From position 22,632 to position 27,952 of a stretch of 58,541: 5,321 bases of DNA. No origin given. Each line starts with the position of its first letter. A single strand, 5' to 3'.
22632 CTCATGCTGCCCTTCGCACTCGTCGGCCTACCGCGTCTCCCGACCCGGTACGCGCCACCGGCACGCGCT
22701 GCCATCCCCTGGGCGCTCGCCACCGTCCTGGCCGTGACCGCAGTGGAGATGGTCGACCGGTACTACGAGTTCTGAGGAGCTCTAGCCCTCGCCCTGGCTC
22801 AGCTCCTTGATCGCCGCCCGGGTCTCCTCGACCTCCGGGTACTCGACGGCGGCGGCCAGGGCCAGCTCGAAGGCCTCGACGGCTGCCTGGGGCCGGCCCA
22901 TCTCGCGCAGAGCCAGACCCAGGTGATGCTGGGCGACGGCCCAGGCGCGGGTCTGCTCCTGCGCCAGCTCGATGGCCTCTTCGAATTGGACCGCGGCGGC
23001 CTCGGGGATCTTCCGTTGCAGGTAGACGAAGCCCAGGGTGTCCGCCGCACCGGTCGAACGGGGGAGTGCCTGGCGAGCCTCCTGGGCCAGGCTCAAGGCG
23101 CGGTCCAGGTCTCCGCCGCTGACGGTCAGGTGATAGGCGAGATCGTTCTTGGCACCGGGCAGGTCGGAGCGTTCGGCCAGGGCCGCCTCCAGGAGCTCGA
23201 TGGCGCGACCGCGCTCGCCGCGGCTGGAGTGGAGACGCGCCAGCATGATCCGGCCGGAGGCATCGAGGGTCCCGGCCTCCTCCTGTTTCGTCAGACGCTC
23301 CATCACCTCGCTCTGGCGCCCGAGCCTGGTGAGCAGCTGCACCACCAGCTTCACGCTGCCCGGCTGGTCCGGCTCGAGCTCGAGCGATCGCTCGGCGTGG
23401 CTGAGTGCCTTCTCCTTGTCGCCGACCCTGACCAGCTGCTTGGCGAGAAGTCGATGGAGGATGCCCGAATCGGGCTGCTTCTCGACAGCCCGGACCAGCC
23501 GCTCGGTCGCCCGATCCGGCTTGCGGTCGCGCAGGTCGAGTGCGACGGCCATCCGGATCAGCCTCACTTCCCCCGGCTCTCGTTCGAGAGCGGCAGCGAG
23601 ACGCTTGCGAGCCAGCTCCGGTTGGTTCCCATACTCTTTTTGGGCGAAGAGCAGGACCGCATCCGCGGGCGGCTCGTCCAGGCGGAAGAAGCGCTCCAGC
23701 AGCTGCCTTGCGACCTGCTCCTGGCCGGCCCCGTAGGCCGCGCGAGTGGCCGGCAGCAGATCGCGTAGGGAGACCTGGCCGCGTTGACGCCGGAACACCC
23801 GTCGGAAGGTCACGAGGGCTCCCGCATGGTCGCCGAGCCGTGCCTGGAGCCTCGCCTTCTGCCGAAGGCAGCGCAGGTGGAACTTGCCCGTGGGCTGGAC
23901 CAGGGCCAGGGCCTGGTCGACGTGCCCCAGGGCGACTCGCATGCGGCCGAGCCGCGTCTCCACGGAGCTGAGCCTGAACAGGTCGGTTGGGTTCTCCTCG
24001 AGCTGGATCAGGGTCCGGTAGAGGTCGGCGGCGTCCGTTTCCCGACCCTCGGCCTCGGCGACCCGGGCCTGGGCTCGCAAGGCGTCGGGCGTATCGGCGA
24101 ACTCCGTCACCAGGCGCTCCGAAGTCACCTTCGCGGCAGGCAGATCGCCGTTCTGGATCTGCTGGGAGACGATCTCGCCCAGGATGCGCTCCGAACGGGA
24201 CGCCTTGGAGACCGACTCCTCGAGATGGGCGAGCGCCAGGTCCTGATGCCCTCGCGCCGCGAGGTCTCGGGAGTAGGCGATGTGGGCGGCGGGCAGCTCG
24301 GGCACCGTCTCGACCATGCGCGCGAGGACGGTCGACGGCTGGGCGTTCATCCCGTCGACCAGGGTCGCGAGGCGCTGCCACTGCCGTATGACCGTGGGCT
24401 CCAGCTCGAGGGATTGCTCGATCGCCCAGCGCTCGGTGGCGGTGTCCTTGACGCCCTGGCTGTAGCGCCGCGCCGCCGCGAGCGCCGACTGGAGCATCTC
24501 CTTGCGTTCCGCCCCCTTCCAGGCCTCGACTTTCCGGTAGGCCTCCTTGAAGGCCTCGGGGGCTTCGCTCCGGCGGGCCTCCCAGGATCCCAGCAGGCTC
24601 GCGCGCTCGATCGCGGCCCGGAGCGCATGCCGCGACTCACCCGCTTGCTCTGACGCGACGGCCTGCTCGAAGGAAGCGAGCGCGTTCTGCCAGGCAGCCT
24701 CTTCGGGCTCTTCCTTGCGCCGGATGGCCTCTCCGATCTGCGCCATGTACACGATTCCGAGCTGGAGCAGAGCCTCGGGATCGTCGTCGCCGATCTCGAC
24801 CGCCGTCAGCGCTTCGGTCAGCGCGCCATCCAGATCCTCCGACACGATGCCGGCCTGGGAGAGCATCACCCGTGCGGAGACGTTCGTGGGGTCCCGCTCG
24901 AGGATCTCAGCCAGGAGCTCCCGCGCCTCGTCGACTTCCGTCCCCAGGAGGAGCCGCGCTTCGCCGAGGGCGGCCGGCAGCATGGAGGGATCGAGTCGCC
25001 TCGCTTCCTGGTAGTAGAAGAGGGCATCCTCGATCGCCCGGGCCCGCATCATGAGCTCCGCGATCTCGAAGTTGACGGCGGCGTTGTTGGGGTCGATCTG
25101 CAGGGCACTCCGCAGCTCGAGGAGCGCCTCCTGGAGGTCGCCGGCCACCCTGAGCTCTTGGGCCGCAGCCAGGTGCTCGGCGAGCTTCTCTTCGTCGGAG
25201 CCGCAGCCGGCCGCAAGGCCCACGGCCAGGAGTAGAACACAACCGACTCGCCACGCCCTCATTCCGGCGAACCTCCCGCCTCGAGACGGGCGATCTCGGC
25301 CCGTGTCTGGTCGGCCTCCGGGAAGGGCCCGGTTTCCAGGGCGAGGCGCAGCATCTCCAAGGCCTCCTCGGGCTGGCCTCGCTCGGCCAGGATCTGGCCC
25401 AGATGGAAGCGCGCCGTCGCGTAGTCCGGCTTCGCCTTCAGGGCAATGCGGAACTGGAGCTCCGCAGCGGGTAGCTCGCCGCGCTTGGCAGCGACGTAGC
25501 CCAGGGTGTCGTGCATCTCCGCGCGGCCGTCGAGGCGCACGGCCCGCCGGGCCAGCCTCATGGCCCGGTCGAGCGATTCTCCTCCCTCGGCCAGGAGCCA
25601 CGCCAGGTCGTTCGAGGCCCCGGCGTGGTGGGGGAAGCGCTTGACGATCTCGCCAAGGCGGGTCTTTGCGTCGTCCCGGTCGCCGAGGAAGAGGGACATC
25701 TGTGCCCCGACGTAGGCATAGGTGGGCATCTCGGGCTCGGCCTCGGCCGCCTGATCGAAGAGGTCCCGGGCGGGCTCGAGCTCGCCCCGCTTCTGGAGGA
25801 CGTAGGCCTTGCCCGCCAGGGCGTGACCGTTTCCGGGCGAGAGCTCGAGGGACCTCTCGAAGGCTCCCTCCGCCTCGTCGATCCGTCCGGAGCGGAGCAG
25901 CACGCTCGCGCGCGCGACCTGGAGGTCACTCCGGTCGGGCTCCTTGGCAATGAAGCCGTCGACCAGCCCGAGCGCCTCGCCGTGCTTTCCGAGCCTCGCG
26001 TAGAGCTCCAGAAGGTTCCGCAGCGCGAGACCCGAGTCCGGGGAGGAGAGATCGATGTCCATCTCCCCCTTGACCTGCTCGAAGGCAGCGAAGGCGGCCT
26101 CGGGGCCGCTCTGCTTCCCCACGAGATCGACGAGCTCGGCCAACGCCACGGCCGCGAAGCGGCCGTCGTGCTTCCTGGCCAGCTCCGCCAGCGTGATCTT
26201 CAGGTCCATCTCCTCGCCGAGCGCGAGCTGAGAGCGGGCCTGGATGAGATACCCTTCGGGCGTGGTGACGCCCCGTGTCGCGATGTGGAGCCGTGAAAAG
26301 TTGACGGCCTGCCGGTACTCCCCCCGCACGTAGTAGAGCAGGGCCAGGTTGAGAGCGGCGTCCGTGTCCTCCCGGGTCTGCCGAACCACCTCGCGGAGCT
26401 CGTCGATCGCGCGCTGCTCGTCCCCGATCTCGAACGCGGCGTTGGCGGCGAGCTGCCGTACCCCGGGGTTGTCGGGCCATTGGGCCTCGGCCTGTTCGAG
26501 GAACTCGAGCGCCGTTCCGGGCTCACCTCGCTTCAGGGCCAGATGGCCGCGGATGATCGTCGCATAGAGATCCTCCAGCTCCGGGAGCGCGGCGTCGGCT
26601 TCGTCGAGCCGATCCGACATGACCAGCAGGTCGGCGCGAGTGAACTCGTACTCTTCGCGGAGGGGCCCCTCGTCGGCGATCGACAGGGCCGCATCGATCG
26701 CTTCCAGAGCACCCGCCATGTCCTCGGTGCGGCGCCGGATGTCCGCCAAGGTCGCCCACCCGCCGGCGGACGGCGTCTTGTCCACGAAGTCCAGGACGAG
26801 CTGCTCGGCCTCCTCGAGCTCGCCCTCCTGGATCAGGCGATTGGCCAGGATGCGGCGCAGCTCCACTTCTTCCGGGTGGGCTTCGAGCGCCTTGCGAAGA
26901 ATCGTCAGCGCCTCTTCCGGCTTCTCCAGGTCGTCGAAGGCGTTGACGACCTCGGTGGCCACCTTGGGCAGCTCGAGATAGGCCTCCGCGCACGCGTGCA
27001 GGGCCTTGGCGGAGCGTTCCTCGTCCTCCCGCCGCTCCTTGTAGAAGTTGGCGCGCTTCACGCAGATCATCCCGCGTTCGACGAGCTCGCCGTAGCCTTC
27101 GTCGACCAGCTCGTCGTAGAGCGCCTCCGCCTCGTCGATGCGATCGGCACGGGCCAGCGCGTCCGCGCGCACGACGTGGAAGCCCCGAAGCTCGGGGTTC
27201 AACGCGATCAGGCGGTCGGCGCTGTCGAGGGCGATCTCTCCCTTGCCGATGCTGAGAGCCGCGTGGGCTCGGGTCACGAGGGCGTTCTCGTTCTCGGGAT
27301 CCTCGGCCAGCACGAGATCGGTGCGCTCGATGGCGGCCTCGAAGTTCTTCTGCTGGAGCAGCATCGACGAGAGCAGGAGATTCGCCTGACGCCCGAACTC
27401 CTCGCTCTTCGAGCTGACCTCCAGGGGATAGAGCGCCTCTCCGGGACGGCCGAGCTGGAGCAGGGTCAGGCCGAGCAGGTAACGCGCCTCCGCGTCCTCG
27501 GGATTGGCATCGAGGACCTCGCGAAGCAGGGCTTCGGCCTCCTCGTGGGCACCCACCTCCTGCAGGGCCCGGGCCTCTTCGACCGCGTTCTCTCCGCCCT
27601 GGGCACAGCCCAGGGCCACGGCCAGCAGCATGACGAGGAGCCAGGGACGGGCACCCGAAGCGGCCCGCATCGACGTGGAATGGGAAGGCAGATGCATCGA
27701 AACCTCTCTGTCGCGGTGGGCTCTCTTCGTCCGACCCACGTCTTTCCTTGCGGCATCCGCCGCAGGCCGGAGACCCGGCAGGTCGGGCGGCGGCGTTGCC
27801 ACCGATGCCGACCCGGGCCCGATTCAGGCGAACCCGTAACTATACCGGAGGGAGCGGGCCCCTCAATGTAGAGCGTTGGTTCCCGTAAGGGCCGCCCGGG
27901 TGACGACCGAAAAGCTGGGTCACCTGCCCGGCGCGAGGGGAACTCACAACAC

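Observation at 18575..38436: Two inverted paralogous PEP-CTERM gene units bracket an 18.3-kb envelope-biogenesis cassette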

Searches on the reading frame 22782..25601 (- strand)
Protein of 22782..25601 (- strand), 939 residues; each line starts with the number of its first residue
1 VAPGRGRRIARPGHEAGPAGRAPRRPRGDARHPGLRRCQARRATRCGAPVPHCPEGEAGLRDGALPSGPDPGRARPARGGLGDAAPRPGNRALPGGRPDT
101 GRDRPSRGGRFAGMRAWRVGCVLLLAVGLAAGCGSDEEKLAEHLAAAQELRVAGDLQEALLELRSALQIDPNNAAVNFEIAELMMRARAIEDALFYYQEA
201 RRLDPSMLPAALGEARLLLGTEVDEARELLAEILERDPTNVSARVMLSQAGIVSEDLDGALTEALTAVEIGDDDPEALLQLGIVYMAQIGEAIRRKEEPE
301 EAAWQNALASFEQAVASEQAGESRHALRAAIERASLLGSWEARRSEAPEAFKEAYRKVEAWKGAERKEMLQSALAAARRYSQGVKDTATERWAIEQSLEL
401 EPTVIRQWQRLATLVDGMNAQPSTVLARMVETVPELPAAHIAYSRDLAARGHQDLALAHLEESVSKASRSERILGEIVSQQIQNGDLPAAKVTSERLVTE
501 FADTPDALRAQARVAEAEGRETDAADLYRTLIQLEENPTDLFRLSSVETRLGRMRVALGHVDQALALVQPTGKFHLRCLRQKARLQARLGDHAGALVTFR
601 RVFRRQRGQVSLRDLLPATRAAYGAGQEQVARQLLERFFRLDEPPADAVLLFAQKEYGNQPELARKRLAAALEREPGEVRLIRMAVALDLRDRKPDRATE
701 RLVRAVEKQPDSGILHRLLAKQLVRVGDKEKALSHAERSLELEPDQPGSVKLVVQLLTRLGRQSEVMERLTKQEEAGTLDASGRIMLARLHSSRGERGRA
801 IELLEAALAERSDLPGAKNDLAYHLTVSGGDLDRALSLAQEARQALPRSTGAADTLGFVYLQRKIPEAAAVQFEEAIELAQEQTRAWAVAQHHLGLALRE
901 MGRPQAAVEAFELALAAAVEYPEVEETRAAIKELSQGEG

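Call 7: search_protein_families(library=pfam, proteins=[window:22782-25601:-], max_evalue=0.01)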
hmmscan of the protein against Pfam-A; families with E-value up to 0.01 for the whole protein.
window:22782-25601:- (939 aa): 14 families
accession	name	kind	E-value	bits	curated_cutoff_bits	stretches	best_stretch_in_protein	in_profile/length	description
PF14559.12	TPR_19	-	1.4e-21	77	25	2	153-205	4-56/68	Tetratricopeptide repeat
PF07719.23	TPR_2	-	3e-21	74.2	27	0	890-916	3-29/34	Tetratricopeptide repeat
PF13428.12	TPR_14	-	4.6e-21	73.6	23.5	1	141-183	2-44/44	Tetratricopeptide repeat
PF00515.34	TPR_1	-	8.8e-15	54.3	27.8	0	889-916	2-29/34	Tetratricopeptide repeat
PF13432.12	TPR_16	-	3.3e-14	53.4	32.7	3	786-847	2-62/65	Tetratricopeptide repeat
PF23914.1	TPR_CcmH_CycH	-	2.5e-10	40.9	42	1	153-261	29-141/158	Cytochrome c-type biogenesis protein H TPR domain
PF13431.12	TPR_17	-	6.7e-10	38.9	24.4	0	165-188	4-27/34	Tetratricopeptide repeat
PF13424.12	TPR_12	-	1.1e-08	35.6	30.1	2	543-605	8-74/77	Tetratricopeptide repeat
PF13414.12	TPR_11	-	3.9e-08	33.3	26.8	1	152-185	6-39/42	TPR repeat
PF13181.12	TPR_8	-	1.8e-06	28.1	25.7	0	890-916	3-29/34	Tetratricopeptide repeat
PF24575.1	TPR_Slam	-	8.5e-06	26.6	35.2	0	138-193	45-100/104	Surface lipoprotein assembly modifier, N-terminal TPR repeats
PF25064.1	ARM_TT21_5th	-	4.2e-05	24.3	27.8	0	718-776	6-64/117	TT21 fifth ARM repeats domain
PF13174.12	TPR_6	-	0.0001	23.1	26.3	0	212-239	6-32/33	Tetratricopeptide repeat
PF13176.12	TPR_7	-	0.00025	21.3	27.9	0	786-814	4-32/36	Tetratricopeptide repeat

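Call 12: search_protein_families(library=ncbifam, proteins=[window:22782-25601:-], max_evalue=0.01)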
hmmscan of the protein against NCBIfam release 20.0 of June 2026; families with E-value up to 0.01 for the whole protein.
window:22782-25601:- (939 aa): 19 families
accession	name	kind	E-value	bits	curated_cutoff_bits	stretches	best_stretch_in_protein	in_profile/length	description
TIGR02917.1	PEP_TPR_lipo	equivalog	3.5e-40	137.7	312.2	4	623-915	476-763/899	XrtA/PEP-CTERM system TPR-repeat protein PrsT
NF040959.1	MamA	equivalog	1.2e-30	106.5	200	4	788-917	44-168/204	magnetosome protein MamA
TIGR02521.1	type_IV_pilW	equivalog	2.7e-20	72.9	154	2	152-205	43-96/234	type IV pilus biogenesis/stability protein PilW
NF033762.1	social_mot_Tgl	equivalog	1.5e-14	54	225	2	136-321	26-218/252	social motility TPR repeat lipoprotein Tgl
NF008757.0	PRK11788.1-5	equivalog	1.7e-10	40.6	363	3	690-842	191-343/388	lipopolysaccharide assembly protein LapB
NF033920.0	C39_PA2778_fam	equivalog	3.6e-10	39.7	150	0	129-231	145-248/255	PA2778 family cysteine peptidase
NF002725.1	PRK02603.1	equivalog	1.4e-09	38.2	143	0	708-774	67-133/173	photosystem I assembly protein Ycf3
NF047371.1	FlcA_CTERM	equivalog_domain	8.1e-06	24.6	300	0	800-885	458-542/646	periplasmic flagellar collar protein FlcA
TIGR02552.1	LcrH_SycD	equivalog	8.2e-06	25.6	104.8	0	133-240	11-119/136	SycD/LcrH family type III secretion system chaperone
NF052415.1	T3SS_chap_SctY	equivalog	8.9e-06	26.2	70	1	659-741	20-105/106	type III secretion apparatus assembly chaperone SctY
NF052400.1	M48_BAM_BepA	equivalog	1.3e-05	24.2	570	1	659-768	321-430/483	beta-barrel assembly-enhancing protease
NF047558.1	TPR_END_plus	domain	3.2e-05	23.8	32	0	787-814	5-33/56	TPR end-of-group domain-containing protein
NF008756.0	PRK11788.1-4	equivalog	4.2e-05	22.7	474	0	691-825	192-326/389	lipopolysaccharide assembly protein LapB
TIGR03939.1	PGA_TPR_OMP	equivalog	5.2e-05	21.7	366.65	1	581-813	24-261/800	poly-beta-1,6 N-acetyl-D-glucosamine export porin PgaA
NF033758.1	gliding_GltE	equivalog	8.4e-05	21.7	225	0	787-921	126-255/411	adventurous gliding motility TPR repeat lipoprotein GltE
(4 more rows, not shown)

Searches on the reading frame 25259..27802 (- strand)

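Call 7: search_protein_families(library=pfam, proteins=[window:25259-27802:-], max_evalue=0.01)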
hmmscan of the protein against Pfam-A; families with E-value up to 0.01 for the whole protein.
window:25259-27802:- (847 aa): 31 families (the best 25 are shown)
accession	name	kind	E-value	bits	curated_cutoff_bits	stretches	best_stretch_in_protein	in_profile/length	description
PF13432.12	TPR_16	-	1.1e-53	179.6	32.7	7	767-826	3-62/65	Tetratricopeptide repeat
PF14559.12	TPR_19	-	8.1e-47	157.9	25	5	635-700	1-66/68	Tetratricopeptide repeat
PF13428.12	TPR_14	-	2.1e-34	114.8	23.5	4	626-666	2-42/44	Tetratricopeptide repeat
PF12895.13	ANAPC3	-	1.8e-30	105.5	27.2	2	85-158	4-76/82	Anaphase-promoting complex, cyclosome, subunit 3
PF07719.23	TPR_2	-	2e-29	99.7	27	1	629-658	5-34/34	Tetratricopeptide repeat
PF13431.12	TPR_17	-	1e-26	91.3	24.4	1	92-124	1-33/34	Tetratricopeptide repeat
PF13424.12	TPR_12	-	2.7e-23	82.4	30.1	3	627-687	5-73/77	Tetratricopeptide repeat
PF00515.34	TPR_1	-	3.5e-22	77.7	27.8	0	796-823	2-29/34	Tetratricopeptide repeat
PF23914.1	TPR_CcmH_CycH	-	3.3e-19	69.7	42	1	419-501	57-142/158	Cytochrome c-type biogenesis protein H TPR domain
PF13181.12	TPR_8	-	4.6e-19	67.3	25.7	0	796-823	2-29/34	Tetratricopeptide repeat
PF14561.12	TPR_20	-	4.1e-16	59.5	25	2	297-345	6-54/90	Tetratricopeptide repeat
PF24575.1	TPR_Slam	-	1.3e-12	48.5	35.2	0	768-815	54-101/104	Surface lipoprotein assembly modifier, N-terminal TPR repeats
PF07721.20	TPR_4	-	3.8e-12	46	27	1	796-819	2-25/26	Tetratricopeptide repeat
PF25064.1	ARM_TT21_5th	-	1.3e-11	45.2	27.8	0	632-711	8-90/117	TT21 fifth ARM repeats domain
PF13414.12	TPR_11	-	2.2e-11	43.7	26.8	2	84-118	8-42/42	TPR repeat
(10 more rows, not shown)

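Call 12: search_protein_families(library=ncbifam, proteins=[window:25259-27802:-], max_evalue=0.01)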
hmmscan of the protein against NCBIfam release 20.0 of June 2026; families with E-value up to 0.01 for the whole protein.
window:25259-27802:- (847 aa): 34 families (the best 25 are shown)
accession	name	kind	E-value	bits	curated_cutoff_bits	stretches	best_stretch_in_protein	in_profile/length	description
TIGR02917.1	PEP_TPR_lipo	equivalog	3.1e-54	184.2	312.2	6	293-500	207-417/899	XrtA/PEP-CTERM system TPR-repeat protein PrsT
NF040959.1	MamA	equivalog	7.2e-35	120.3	200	4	76-209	43-176/204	magnetosome protein MamA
NF052415.1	T3SS_chap_SctY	equivalog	5.6e-33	113.6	70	5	142-233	10-104/106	type III secretion apparatus assembly chaperone SctY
NF033920.0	C39_PA2778_fam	equivalog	7e-29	101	150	3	424-501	168-245/255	PA2778 family cysteine peptidase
TIGR02521.1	type_IV_pilW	equivalog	8e-25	87.7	154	2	744-829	47-133/234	type IV pilus biogenesis/stability protein PilW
TIGR03939.1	PGA_TPR_OMP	equivalog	3.9e-20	71.7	366.65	2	77-481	93-498/800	poly-beta-1,6 N-acetyl-D-glucosamine export porin PgaA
TIGR02552.1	LcrH_SycD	equivalog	1.7e-19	69.9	104.8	2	635-721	28-114/136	SycD/LcrH family type III secretion system chaperone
NF033758.1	gliding_GltE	equivalog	8.4e-15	54.7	225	2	637-823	98-284/411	adventurous gliding motility TPR repeat lipoprotein GltE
NF033762.1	social_mot_Tgl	equivalog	5.5e-14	52.1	225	0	760-832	30-104/252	social motility TPR repeat lipoprotein Tgl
TIGR00540.1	TPR_hemY_coli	hypoth_equivalog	8.2e-13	47.9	142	1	746-819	310-383/385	heme biosynthesis-associated TPR protein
NF008520.0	PRK11447.1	equivalog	2.2e-12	45.6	858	1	76-345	275-527/1157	cellulose synthase complex outer membrane protein BcsC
TIGR02795.1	tol_pal_ybgF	equivalog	1.3e-11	45.2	90.1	0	631-730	8-113/119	tol-pal system protein YbgF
NF008755.0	PRK11788.1-3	equivalog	1.1e-10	41.4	430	1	243-359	215-328/388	lipopolysaccharide assembly protein LapB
NF008757.0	PRK11788.1-5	equivalog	1.3e-10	41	363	1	260-359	226-328/388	lipopolysaccharide assembly protein LapB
NF047371.1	FlcA_CTERM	equivalog_domain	2.8e-10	39.3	300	0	292-501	326-528/646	periplasmic flagellar collar protein FlcA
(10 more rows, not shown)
